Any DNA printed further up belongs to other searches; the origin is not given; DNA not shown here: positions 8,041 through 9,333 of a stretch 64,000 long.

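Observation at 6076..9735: Cell-surface lamin-tail-domain + phospholipase-D (two HKD) + Fn3 protein: candidate anchored extracellular nuclease/phosphodiesterase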

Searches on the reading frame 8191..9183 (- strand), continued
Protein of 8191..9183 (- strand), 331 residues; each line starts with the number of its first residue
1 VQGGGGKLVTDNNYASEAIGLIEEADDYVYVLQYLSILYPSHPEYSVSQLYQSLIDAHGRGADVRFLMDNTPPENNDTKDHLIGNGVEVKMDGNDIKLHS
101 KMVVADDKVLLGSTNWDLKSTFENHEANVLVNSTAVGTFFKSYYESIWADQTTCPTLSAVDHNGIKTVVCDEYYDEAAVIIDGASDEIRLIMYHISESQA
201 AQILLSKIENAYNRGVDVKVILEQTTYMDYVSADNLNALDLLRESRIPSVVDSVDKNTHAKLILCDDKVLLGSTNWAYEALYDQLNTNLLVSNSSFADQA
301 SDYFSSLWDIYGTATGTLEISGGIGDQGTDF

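Call 80: search_solved_structures(query=A3, max_evalue=1e-18, show_alignments=5)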
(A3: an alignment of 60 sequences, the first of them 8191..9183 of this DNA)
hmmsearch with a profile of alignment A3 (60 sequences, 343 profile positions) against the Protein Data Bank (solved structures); distinct sequences matched with E-value up to 1e-18: 5.
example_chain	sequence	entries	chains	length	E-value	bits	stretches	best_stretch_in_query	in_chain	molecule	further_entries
7e0m_A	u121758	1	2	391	5.2e-32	114.2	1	41-337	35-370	Phospholipase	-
1byr_A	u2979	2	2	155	3.8e-22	81.8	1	44-172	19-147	PROTEIN (ENDONUCLEASE)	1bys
4ggj_A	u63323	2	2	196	1.9e-20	76.1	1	41-173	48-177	Mitochondrial cardiolipin hydrolase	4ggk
9lkx_K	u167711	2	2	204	1.8e-19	73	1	40-173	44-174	Mitochondrial cardiolipin hydrolase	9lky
30ie_B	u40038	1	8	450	2e-19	72.8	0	165-335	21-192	Virion nicking-joining enzyme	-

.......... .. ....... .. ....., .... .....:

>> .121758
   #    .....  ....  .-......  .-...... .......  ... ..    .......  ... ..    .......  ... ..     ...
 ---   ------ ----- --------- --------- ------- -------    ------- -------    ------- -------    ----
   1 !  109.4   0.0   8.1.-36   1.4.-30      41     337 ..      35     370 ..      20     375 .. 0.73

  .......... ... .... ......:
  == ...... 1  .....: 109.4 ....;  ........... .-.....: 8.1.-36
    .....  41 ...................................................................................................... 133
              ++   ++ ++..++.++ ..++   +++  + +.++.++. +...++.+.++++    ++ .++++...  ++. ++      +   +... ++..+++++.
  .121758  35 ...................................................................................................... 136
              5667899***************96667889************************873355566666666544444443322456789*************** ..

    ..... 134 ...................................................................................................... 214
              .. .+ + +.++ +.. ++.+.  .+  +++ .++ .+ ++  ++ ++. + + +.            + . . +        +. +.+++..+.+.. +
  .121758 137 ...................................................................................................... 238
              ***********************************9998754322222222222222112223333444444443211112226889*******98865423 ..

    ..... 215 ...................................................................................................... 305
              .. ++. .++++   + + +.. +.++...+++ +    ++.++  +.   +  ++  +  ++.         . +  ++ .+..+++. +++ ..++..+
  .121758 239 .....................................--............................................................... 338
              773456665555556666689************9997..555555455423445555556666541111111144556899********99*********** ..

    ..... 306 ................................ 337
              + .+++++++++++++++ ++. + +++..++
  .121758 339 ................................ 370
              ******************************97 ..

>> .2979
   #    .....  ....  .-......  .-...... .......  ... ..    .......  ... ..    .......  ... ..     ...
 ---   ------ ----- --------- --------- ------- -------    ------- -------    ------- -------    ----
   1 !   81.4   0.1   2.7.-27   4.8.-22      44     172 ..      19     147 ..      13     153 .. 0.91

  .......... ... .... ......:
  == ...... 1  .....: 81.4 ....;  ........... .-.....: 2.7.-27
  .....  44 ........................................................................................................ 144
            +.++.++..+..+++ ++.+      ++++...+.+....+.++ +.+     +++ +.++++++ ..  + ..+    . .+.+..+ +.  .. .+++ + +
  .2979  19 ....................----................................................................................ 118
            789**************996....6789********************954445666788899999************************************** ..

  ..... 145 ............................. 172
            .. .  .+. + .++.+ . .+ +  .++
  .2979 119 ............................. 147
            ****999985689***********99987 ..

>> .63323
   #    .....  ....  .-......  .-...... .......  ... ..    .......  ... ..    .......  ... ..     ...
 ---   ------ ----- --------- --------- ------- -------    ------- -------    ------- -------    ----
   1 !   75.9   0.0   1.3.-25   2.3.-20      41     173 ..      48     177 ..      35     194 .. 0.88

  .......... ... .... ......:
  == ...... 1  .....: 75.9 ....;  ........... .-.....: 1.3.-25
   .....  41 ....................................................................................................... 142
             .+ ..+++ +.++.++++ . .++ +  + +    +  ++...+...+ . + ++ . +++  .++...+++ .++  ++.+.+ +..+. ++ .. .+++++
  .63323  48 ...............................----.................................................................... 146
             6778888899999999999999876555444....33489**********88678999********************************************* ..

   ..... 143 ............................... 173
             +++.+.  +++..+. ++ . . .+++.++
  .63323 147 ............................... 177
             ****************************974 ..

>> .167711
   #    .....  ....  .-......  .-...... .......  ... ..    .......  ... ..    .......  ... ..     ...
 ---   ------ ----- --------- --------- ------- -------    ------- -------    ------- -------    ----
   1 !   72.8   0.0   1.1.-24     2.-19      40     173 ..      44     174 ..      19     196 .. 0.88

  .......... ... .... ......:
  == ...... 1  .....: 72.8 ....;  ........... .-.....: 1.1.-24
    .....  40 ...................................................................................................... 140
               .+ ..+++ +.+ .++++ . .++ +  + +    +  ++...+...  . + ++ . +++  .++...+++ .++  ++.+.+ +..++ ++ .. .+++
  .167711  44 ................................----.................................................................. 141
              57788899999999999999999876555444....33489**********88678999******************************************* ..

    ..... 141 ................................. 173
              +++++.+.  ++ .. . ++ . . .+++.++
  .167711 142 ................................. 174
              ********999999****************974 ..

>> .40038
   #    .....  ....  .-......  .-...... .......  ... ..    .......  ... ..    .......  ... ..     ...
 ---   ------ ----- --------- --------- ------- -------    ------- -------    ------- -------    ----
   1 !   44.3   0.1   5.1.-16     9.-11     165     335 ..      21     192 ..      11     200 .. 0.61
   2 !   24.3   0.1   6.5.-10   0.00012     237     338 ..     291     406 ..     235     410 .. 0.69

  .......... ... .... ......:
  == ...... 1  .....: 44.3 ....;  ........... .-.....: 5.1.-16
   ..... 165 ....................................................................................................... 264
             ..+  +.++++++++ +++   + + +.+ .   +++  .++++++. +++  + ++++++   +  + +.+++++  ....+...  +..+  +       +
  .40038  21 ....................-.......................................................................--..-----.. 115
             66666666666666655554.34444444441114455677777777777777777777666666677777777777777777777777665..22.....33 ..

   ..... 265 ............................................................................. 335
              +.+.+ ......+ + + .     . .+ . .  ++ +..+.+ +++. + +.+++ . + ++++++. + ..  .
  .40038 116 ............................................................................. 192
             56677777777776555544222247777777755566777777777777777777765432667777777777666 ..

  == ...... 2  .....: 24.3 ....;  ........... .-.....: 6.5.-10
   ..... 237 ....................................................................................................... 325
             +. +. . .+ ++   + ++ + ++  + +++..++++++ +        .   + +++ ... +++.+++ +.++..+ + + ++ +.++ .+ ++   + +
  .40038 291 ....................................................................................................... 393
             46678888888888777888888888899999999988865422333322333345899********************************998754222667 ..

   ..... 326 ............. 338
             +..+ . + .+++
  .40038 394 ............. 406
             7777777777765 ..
